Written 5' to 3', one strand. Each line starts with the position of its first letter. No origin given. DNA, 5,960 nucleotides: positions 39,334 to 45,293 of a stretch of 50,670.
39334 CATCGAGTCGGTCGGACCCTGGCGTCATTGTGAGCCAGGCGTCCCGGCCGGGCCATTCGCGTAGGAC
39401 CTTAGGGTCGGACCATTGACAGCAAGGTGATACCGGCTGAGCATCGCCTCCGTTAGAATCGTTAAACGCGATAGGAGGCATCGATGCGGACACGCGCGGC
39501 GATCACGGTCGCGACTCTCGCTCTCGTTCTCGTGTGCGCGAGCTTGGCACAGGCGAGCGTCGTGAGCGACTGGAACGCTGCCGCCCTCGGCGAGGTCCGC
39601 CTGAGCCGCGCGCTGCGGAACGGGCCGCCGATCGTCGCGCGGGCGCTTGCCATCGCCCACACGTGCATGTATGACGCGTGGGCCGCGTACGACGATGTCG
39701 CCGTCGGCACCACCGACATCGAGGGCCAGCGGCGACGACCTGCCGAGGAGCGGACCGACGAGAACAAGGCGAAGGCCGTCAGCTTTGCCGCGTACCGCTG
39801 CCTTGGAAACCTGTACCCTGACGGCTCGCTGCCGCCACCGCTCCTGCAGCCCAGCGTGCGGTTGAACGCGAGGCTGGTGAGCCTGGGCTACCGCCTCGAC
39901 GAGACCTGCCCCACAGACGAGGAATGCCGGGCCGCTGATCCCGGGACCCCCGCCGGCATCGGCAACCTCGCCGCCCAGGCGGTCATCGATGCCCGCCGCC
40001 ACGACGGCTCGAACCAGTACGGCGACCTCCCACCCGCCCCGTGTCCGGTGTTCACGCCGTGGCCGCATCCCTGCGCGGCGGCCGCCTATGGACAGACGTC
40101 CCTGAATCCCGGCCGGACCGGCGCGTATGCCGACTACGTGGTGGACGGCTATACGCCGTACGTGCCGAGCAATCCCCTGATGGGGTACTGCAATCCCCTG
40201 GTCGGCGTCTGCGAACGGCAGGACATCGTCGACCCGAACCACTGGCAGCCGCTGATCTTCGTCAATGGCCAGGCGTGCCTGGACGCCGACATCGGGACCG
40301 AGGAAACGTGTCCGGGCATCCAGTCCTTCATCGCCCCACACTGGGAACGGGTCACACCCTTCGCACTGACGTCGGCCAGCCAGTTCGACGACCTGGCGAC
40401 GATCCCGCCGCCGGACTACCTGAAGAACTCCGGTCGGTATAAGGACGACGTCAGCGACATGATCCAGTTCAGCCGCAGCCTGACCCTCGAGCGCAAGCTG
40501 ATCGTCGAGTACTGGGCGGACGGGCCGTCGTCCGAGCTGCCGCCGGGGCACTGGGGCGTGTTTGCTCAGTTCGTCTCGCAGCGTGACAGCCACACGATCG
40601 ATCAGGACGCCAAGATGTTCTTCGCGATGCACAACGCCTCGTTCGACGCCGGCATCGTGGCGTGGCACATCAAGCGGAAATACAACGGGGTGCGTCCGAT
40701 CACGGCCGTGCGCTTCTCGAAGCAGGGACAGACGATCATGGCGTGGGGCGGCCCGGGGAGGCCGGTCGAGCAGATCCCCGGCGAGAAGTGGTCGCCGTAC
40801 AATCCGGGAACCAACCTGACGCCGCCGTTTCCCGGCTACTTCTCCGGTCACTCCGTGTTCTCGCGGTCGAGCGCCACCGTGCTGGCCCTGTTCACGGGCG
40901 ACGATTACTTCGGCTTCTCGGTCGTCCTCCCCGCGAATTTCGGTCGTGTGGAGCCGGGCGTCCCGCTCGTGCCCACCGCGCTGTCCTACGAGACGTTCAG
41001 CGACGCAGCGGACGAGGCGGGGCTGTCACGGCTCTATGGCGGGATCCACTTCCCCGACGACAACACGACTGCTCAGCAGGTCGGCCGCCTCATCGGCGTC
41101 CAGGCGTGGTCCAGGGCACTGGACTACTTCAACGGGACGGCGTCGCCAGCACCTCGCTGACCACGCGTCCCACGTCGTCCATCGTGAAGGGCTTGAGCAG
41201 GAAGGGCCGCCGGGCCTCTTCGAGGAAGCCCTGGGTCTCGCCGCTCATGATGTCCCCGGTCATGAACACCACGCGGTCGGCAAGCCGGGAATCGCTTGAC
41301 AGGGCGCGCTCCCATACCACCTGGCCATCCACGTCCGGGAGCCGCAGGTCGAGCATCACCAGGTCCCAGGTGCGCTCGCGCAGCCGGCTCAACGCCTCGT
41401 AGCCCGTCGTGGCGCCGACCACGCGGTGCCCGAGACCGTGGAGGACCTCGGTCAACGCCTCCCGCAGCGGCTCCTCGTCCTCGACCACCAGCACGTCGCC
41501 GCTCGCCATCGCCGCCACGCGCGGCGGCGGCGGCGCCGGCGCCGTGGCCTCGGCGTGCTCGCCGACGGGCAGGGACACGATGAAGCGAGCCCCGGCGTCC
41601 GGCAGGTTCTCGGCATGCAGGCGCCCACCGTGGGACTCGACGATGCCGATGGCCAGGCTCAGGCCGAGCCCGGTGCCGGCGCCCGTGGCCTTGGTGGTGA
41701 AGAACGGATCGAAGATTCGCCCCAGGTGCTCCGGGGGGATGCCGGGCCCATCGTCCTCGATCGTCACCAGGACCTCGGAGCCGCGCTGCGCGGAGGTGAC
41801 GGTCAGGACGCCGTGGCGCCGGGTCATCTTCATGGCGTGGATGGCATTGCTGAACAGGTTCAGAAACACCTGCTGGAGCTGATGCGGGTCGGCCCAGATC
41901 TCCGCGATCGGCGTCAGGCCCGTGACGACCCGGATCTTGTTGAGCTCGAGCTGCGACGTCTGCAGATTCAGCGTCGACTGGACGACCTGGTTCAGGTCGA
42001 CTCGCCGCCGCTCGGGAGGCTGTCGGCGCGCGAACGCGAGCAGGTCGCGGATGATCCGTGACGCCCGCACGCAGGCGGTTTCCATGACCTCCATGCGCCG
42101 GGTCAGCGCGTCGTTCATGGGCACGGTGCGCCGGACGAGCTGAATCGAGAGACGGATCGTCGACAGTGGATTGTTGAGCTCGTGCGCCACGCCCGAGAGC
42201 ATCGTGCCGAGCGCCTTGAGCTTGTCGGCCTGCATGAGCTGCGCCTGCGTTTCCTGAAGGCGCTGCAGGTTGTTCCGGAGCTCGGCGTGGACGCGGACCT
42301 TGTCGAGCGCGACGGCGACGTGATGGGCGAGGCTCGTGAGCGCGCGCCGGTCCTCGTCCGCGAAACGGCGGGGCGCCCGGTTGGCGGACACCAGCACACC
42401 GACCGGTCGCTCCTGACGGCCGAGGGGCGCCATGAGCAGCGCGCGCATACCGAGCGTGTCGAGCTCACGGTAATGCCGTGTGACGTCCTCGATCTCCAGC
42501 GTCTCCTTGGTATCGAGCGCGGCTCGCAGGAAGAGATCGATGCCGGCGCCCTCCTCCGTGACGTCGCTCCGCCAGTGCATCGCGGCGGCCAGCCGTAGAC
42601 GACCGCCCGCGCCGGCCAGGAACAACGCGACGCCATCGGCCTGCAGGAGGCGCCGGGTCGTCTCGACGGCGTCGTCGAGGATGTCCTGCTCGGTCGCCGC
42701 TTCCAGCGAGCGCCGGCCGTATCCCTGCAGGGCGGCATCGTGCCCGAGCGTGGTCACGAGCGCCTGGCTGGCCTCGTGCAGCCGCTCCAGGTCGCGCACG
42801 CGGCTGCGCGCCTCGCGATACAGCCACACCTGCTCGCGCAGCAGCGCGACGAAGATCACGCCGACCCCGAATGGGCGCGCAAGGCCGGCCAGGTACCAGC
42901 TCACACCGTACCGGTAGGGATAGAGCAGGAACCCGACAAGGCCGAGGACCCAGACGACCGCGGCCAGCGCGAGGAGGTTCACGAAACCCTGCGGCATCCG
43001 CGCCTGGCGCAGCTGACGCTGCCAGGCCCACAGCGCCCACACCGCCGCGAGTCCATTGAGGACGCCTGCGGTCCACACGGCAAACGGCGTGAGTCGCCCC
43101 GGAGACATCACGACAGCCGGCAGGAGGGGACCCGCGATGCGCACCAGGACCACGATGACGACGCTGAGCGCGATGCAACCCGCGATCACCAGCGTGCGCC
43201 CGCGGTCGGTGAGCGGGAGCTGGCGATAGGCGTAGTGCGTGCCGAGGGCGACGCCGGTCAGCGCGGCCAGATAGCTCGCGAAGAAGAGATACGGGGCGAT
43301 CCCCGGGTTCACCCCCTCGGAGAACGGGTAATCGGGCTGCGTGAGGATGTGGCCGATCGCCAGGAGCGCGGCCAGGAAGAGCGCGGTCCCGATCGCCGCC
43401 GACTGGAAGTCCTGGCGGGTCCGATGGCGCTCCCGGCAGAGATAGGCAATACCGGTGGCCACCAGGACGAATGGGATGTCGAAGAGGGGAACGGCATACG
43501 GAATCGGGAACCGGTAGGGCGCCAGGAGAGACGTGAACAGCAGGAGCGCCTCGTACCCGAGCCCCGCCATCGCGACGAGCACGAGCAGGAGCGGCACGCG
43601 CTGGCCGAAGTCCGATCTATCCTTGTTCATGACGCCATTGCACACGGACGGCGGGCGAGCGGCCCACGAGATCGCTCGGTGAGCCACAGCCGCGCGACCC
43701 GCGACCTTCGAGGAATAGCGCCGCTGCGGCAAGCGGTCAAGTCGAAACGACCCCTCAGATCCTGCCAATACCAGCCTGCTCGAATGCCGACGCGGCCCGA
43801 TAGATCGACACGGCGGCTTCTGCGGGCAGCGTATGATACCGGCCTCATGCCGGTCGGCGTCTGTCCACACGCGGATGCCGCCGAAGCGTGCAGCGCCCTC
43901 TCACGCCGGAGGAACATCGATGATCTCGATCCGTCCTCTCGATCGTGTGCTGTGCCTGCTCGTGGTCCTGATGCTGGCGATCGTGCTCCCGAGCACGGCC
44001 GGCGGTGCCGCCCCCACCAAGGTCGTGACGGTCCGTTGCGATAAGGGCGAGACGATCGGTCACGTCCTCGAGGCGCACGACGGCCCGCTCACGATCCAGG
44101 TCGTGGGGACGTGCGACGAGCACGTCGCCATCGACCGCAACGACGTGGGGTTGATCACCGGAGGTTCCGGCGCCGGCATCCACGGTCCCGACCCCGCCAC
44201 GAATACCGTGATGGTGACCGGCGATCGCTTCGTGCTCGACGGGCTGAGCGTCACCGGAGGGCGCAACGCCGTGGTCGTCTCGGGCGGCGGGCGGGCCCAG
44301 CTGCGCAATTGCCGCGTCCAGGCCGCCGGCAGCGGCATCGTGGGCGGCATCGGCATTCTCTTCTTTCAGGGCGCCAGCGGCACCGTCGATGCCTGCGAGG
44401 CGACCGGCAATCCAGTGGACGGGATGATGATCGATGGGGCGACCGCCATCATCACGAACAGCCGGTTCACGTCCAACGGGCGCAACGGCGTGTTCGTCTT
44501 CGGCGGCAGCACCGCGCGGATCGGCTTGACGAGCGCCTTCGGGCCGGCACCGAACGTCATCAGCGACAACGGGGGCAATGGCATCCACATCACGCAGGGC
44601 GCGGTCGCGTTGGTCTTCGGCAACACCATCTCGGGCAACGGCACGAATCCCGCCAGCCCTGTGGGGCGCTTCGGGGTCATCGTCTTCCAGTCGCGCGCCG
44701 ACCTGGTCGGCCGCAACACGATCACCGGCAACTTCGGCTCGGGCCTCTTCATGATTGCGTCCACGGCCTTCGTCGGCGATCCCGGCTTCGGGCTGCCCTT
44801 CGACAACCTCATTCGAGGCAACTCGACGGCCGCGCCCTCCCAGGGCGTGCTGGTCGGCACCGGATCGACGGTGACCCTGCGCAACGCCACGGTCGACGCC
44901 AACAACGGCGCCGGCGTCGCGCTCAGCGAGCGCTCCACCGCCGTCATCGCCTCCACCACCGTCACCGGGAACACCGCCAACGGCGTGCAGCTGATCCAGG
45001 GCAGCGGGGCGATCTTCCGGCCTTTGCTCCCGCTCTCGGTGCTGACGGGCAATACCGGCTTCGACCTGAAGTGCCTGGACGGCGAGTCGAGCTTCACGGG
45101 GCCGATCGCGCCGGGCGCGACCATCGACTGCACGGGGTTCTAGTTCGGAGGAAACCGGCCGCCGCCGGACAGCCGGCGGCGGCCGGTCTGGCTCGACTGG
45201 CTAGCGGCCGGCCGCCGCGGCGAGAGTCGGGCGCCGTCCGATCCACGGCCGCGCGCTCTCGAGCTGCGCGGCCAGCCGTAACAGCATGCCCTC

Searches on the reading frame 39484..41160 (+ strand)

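Call 58: search_protein_families(library=pfam, proteins=[window:39484-41160:+], max_evalue=0.00001)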
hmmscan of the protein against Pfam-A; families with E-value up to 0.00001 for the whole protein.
window:39484-41160:+ (558 aa): 3 families
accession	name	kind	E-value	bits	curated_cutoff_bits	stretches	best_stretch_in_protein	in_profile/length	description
PF21167.2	DUF6851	-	2e-25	90.2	27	1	58-182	2-108/140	Domain of unknown function (DUF6851)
PF22778.2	VCPO_2nd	-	2.4e-25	90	27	1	378-545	2-167/177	VCPO second helical-bundle domain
PF01569.27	PAP2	-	9.7e-07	29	27.2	1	393-539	16-119/130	PAP2 superfamily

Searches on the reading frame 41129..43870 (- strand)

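Call 58: search_protein_families(library=pfam, proteins=[window:41129-43870:-], max_evalue=0.00001)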
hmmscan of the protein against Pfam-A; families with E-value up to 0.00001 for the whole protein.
window:41129-43870:- (913 aa): 8 families
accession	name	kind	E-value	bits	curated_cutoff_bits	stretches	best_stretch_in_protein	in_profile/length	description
PF02518.31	HATPase_c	-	1.3e-25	90.4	26.4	1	661-769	2-109/111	Histidine kinase-, DNA gyrase B-, and HSP90-like ATPase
PF01590.32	GAF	-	1.3e-16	61.8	22.4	1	395-522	3-133/133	GAF domain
PF13492.12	GAF_3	-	1.2e-15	58.5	27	1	395-523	3-128/129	GAF domain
PF00072.30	Response_reg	-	3.5e-14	53.3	30.2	1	793-900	1-106/111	Response regulator receiver domain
PF00512.31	HisKA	-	4.8e-12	46.2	26.9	1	554-617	2-64/66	His Kinase A (phospho-acceptor) domain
PF13185.12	GAF_2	-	6.3e-12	46.3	28.6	1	391-523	1-136/136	GAF domain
PF17159.10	MASE3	-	6.8e-11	42.6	31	1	132-347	15-222/226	Membrane-associated sensor domain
PF17158.10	MASE4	-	3.8e-06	26.9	28.4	1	127-346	7-234/239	Membrane-associated sensor, integral membrane domain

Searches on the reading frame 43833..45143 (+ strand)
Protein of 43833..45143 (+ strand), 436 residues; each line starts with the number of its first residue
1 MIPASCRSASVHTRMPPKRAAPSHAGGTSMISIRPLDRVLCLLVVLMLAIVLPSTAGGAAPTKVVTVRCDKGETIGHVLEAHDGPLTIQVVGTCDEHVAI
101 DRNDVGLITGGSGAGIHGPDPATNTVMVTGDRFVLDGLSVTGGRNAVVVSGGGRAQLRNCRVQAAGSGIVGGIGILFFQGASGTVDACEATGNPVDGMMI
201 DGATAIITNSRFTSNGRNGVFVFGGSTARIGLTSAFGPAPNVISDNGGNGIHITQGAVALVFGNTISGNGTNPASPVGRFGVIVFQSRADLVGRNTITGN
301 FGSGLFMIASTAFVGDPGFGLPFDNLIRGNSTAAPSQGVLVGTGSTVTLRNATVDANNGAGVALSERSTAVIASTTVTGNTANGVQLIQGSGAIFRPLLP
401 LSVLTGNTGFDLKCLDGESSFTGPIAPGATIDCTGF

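Call 59: search_protein_families(library=pfam, proteins=[window:43833-45143:+], max_evalue=0.00001)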
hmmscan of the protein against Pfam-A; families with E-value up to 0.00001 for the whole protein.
window:43833-45143:+ (436 aa): 2 families
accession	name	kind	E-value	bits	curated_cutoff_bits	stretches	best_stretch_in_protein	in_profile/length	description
PF13229.12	Beta_helix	-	1.8e-24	86.6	25.9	2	205-392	11-149/158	Right handed beta helix region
PF05048.19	NosD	-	1.4e-12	48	23.6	0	296-388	50-134/212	Periplasmic copper-binding protein (NosD)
